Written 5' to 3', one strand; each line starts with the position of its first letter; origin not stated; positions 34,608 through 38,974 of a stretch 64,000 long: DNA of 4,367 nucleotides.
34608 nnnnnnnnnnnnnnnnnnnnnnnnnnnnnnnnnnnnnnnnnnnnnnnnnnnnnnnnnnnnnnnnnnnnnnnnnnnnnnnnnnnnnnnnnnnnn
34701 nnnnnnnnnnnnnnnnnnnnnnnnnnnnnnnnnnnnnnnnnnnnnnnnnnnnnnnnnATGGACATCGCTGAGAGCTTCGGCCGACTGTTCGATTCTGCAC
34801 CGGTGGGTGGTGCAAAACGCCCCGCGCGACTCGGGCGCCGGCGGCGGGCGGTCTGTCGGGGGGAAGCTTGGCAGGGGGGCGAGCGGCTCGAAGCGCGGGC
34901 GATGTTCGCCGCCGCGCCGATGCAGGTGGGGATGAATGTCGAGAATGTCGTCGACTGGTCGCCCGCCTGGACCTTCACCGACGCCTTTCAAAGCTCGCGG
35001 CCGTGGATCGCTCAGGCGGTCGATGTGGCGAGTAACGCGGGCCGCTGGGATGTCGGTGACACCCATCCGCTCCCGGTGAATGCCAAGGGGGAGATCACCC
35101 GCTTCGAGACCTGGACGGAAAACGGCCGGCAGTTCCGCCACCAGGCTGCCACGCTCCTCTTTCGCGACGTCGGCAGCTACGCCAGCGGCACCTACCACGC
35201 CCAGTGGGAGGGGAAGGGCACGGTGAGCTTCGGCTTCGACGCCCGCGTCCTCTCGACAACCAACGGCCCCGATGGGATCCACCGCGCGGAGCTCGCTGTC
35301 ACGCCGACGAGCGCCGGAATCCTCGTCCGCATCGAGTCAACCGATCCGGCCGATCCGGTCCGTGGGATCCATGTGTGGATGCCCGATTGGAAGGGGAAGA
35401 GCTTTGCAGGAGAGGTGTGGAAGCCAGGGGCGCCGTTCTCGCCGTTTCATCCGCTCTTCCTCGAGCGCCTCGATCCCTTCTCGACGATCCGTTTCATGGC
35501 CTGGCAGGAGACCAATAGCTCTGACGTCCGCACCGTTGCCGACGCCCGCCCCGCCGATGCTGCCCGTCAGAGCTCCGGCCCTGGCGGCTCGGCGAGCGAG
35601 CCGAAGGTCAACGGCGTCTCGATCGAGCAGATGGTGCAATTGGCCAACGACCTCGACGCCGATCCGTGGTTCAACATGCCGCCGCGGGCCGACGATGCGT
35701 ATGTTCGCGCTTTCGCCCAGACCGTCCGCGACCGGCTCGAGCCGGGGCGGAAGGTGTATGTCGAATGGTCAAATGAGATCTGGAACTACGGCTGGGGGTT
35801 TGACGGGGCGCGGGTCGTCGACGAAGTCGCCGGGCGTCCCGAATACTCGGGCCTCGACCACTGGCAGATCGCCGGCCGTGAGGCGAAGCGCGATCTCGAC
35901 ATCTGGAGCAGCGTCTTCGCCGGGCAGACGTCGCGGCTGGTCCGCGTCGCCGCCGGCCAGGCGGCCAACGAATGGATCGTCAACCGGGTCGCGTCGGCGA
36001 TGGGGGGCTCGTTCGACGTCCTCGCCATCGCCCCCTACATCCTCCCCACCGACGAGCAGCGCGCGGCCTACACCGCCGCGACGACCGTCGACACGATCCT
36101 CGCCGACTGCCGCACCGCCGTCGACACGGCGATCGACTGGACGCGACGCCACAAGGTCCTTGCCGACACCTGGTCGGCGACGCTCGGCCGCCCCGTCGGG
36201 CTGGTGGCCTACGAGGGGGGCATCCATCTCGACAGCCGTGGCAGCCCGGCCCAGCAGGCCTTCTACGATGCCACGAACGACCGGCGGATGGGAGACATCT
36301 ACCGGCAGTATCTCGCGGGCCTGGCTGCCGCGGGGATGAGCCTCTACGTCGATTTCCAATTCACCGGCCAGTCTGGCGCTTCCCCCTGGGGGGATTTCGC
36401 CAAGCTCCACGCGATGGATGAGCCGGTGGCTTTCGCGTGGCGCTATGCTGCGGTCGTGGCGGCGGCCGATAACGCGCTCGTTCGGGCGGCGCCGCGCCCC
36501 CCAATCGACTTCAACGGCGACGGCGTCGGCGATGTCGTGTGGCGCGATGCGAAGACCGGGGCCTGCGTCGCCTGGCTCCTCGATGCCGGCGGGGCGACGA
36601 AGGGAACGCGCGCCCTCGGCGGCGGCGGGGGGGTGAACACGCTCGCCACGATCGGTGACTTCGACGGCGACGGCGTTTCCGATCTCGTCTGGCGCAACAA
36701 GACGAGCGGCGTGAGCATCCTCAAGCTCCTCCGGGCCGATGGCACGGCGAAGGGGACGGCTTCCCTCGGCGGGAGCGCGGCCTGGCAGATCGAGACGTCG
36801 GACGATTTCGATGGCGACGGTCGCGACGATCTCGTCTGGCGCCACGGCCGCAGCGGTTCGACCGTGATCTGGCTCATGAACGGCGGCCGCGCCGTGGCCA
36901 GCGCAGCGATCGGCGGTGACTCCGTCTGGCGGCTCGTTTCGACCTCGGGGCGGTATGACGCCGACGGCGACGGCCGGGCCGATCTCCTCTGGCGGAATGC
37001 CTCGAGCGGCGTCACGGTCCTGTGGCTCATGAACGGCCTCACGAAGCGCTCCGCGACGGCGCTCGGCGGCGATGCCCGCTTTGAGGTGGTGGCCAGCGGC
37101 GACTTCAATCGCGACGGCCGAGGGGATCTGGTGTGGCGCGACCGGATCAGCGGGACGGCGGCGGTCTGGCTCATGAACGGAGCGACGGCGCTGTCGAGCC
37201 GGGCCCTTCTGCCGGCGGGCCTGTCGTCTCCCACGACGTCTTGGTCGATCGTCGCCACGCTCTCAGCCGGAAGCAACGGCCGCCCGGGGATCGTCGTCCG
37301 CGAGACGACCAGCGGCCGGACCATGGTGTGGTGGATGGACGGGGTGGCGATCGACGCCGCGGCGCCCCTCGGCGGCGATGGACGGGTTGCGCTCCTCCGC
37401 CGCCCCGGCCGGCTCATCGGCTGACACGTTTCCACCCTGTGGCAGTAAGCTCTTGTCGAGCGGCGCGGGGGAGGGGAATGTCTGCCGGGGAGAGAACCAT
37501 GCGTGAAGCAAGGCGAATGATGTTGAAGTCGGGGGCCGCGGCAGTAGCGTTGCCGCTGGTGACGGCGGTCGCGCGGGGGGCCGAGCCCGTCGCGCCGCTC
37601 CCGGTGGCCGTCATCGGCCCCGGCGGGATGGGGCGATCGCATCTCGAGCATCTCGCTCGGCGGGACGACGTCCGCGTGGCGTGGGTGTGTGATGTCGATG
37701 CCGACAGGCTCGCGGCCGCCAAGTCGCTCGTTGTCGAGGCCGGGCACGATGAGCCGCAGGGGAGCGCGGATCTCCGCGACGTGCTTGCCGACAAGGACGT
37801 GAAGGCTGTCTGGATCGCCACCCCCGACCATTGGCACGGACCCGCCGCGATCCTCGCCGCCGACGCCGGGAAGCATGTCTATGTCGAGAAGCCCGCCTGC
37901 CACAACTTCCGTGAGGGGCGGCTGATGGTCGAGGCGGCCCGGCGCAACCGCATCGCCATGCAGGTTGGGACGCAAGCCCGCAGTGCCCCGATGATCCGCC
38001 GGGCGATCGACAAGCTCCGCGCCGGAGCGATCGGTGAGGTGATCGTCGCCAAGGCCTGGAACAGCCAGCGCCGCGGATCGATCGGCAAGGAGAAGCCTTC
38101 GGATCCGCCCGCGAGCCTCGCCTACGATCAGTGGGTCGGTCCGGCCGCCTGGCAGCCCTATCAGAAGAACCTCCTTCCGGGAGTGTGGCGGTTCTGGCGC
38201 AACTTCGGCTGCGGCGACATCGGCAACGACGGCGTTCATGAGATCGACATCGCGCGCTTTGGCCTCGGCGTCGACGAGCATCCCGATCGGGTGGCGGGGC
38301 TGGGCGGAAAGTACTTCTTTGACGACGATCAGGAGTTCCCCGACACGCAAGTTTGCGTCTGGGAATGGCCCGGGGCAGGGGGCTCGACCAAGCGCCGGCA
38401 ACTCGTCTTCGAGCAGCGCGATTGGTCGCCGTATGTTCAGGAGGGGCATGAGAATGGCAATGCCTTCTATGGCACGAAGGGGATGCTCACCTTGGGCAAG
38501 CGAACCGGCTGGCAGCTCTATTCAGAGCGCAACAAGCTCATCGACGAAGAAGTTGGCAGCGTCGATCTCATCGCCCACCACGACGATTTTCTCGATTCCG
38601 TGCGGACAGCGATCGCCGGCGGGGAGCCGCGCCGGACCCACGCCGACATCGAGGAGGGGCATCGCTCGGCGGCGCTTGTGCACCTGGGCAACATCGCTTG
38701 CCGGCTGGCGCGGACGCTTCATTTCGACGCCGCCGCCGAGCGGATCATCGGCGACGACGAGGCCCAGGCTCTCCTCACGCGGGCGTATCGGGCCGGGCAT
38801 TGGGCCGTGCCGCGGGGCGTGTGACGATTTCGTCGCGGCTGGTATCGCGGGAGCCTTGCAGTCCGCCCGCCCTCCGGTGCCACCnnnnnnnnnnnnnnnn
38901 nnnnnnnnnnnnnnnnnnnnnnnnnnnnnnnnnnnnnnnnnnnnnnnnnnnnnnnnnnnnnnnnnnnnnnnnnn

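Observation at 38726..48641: ~95% identical direct duplication brackets an 8-kb lower-GC gene block; one copy decayed by a 352-nt deletion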

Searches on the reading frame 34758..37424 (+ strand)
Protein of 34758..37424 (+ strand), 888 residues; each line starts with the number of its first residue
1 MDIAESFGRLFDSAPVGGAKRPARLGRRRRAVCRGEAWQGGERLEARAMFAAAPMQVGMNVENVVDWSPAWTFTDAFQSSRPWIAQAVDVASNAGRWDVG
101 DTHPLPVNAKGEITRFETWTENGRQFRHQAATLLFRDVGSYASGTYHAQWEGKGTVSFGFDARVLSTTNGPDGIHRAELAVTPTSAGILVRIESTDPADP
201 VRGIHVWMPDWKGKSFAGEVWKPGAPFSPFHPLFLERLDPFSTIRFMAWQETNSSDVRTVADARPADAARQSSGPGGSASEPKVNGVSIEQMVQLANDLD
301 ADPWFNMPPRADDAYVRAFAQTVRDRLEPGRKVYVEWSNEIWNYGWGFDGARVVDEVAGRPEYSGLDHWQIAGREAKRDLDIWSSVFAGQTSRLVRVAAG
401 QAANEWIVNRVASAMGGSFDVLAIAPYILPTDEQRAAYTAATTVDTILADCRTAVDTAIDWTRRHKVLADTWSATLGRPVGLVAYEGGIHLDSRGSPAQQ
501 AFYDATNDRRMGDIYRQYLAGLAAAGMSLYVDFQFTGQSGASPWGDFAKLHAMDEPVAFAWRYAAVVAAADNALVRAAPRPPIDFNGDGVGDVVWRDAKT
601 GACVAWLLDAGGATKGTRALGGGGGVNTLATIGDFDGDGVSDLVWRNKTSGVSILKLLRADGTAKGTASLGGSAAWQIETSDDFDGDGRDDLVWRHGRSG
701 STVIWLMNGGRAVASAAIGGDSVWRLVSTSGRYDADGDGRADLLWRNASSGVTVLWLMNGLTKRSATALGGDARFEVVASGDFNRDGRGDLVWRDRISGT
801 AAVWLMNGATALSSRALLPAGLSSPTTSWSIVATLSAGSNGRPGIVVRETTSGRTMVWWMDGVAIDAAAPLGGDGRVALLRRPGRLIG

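Call 6: search_protein_families(library=pfam, proteins=[window:34758-37424:+], max_evalue=0.01)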
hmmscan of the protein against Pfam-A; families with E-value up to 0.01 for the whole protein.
window:34758-37424:+ (888 aa): 3 families
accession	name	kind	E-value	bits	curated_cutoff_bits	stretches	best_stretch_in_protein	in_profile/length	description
PF01839.29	FG-GAP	-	2.5e-18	66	22.1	2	631-650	6-25/37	FG-GAP repeat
PF13517.12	FG-GAP_3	-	2e-17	63.9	26.9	3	734-793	1-61/61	FG-GAP-like repeat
PF12256.14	TcdB_toxin_midN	-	0.0088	15.8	24.8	0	632-651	32-51/181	Insecticide toxin TcdB middle/N-terminal region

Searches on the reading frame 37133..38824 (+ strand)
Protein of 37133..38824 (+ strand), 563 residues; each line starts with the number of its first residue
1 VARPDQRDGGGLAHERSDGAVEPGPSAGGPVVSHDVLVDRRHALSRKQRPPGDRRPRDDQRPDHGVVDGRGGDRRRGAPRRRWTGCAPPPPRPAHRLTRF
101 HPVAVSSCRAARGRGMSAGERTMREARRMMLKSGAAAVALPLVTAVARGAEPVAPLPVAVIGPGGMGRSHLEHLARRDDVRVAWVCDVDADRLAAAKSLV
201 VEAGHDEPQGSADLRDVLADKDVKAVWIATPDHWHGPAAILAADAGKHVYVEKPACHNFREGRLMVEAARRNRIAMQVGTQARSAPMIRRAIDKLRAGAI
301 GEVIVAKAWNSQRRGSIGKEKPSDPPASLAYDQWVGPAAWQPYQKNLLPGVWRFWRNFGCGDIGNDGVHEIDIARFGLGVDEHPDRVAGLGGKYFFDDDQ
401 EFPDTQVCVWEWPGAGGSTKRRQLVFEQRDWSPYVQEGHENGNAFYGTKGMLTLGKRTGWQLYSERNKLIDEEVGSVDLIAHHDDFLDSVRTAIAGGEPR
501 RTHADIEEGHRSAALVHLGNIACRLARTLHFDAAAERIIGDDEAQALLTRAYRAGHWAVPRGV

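Call 6: search_protein_families(library=pfam, proteins=[window:37133-38824:+], max_evalue=0.01)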
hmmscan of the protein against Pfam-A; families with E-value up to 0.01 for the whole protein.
window:37133-38824:+ (563 aa): 4 families
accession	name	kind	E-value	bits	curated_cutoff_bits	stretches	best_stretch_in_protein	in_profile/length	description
PF01408.29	GFO_IDH_MocA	-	4.7e-19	69.7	24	1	158-279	3-119/120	Oxidoreductase family, NAD-binding Rossmann fold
PF19051.5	GFO_IDH_MocA_C2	-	2.1e-18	67.2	23.3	2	483-554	185-250/254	Oxidoreductase family, C-terminal alpha/beta domain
PF22725.1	GFO_IDH_MocA_C3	-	0.00018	21.9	27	1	344-452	30-123/124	GFO/IDH/MocA C-terminal domain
PF03435.24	Sacchrp_dh_NADP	-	0.004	17.9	25.1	1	158-250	1-96/129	Saccharopine dehydrogenase NADP binding domain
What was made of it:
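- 37499..38824 (+): Intact GFO/IDH/MocA-family oxidoreductase gene (441 aa). Its last 100 nt form the start of repeat copy A. Pfam GFO_IDH_MocA plus C-terminal domains (call 6).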

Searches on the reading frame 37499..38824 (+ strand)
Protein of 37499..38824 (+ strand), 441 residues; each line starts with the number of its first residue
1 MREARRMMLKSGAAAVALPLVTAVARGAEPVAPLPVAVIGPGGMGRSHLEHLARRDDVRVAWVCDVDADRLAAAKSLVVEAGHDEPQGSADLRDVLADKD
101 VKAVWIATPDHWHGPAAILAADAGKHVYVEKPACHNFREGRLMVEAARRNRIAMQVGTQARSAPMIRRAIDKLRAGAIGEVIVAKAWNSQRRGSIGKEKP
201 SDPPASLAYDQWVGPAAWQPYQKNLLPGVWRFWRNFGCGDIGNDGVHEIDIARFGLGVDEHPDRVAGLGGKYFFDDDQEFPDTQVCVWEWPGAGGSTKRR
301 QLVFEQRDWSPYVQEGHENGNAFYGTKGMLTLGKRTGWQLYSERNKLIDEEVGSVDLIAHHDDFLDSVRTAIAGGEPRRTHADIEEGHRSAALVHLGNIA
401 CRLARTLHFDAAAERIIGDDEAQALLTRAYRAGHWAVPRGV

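Call 33: find_encoding_contigs(protein=window:37499-38824:+, flank=10000, max_places=10)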
Protein window:37499-38824:+ (441 aa): 18 contigs read that carry it; 10 places shown.
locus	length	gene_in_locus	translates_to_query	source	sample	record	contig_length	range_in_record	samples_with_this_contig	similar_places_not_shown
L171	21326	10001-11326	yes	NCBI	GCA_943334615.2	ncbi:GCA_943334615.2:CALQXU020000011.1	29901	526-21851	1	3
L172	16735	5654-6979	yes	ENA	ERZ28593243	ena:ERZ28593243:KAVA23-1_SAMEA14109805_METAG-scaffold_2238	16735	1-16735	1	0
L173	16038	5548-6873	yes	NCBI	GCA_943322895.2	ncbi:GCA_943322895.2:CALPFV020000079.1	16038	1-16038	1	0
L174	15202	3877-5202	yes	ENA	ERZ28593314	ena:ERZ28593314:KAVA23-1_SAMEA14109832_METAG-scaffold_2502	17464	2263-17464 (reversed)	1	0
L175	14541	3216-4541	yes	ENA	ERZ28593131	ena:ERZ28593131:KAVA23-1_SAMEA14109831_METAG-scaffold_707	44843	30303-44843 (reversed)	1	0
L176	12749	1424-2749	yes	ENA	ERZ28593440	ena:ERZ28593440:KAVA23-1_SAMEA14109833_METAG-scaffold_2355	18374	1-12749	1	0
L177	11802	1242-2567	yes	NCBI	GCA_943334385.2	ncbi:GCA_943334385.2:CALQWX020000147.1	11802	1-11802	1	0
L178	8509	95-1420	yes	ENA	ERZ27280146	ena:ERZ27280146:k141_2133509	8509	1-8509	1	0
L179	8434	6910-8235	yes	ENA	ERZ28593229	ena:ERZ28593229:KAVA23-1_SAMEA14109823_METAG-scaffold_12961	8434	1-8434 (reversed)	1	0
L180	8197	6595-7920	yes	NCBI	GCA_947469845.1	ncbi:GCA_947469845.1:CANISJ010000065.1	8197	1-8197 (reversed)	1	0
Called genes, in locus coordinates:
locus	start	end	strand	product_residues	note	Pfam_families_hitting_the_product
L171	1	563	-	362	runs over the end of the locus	?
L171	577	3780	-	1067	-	PF07635:PSCyt1, PF07583:PSCyt2, PF07587:PSD1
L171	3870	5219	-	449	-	-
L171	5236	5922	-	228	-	-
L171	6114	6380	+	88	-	PF18993:Rv0078B (weak)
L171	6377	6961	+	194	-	-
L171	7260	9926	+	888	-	PF01839:FG-GAP (faint), PF13517:FG-GAP_3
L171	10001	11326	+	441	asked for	PF01408:GFO_IDH_MocA, PF19051:GFO_IDH_MocA_C2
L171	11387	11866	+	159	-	PF00389:2-Hacid_dh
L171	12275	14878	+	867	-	PF07732:Cu-oxidase_3, PF07731:Cu-oxidase_2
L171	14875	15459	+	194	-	PF02630:SCO1-SenC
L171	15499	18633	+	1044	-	PF03150:CCP_MauG (weak)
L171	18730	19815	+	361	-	-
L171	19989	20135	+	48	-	-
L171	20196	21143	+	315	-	PF00389:2-Hacid_dh, PF02826:2-Hacid_dh_C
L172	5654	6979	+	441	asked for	PF01408:GFO_IDH_MocA, PF19051:GFO_IDH_MocA_C2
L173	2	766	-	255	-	?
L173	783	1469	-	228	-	-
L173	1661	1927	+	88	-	PF18993:Rv0078B (weak)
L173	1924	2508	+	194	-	-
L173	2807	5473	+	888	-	PF01839:FG-GAP (faint), PF13517:FG-GAP_3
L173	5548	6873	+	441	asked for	PF01408:GFO_IDH_MocA, PF19051:GFO_IDH_MocA_C2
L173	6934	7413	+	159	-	PF00389:2-Hacid_dh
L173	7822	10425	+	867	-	PF07732:Cu-oxidase_3, PF07731:Cu-oxidase_2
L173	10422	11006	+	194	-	PF02630:SCO1-SenC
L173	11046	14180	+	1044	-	PF03150:CCP_MauG (weak)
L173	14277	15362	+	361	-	-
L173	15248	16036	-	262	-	?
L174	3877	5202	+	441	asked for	PF01408:GFO_IDH_MocA, PF19051:GFO_IDH_MocA_C2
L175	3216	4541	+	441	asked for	PF01408:GFO_IDH_MocA, PF19051:GFO_IDH_MocA_C2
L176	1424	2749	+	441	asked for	PF01408:GFO_IDH_MocA, PF19051:GFO_IDH_MocA_C2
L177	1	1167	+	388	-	?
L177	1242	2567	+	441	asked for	PF01408:GFO_IDH_MocA, PF19051:GFO_IDH_MocA_C2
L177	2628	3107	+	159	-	PF00389:2-Hacid_dh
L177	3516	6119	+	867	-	PF07732:Cu-oxidase_3, PF07731:Cu-oxidase_2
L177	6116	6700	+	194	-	PF02630:SCO1-SenC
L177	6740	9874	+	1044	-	PF03150:CCP_MauG (weak)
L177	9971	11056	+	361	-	-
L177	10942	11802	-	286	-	?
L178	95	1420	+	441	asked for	PF01408:GFO_IDH_MocA, PF19051:GFO_IDH_MocA_C2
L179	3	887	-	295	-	?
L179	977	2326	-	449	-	-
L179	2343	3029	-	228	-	-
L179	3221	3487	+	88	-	PF18993:Rv0078B (weak)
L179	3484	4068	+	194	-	-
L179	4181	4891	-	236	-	-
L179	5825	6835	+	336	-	PF01839:FG-GAP (faint), PF13517:FG-GAP_3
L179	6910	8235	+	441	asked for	PF01408:GFO_IDH_MocA, PF19051:GFO_IDH_MocA_C2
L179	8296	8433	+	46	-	?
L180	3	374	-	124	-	?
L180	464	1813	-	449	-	-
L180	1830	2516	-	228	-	-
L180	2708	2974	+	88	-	PF18993:Rv0078B (weak)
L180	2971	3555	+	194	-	-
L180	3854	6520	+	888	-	PF01839:FG-GAP (faint), PF13517:FG-GAP_3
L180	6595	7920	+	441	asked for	PF01408:GFO_IDH_MocA, PF19051:GFO_IDH_MocA_C2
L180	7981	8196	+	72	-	?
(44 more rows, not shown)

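Call 36: search_protein_families(library=ncbifam, proteins=[window:37499-38824:+], max_evalue=0.001)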
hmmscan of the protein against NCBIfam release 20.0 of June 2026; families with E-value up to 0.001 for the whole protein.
window:37499-38824:+ (441 aa): 9 families
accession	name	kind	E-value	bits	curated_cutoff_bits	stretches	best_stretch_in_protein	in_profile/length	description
NF058561.1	BT_2158_fam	equivalog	4.2e-42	144.4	750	1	5-415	2-428/487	glycoside 3-dehydrogenase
TIGR04380.1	myo_inos_iolG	equivalog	3.9e-23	81.8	355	1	35-183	3-147/330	inositol 2-dehydrogenase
NF052479.1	LevoglcsnDh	equivalog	5.2e-19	68.2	650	1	63-184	41-157/386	levoglucosan dehydrogenase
NF040723.1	UDP-GlcNAcDh_Arch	equivalog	8.2e-17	61.7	450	1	35-186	2-146/302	UDP-N-acetylglucosamine 3-dehydrogenase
NF041392.1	XylDh_Gfo6_Halo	equivalog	8e-13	47.9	350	1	92-191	74-173/350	D-xylose 1-dehydrogenase Gfo6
NF058563.1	BT_2159_fam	equivalog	1.7e-09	37.2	650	1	36-183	3-145/350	disaccharide 3-dehydrogenase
NF052679.1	InsChiInosDhIolG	equivalog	2.1e-09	36.8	540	1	35-186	4-153/343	bifunctional inositol 2-dehydrogenase/D-chiro-inositol 1-dehydrogenase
NF007574.0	PRK10206.1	equivalog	2.2e-06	27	352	1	45-182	15-147/345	oxidoreductase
NF008607.0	PRK11579.1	subfamily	9.9e-06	24.8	330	1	80-183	44-147/346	oxidoreductase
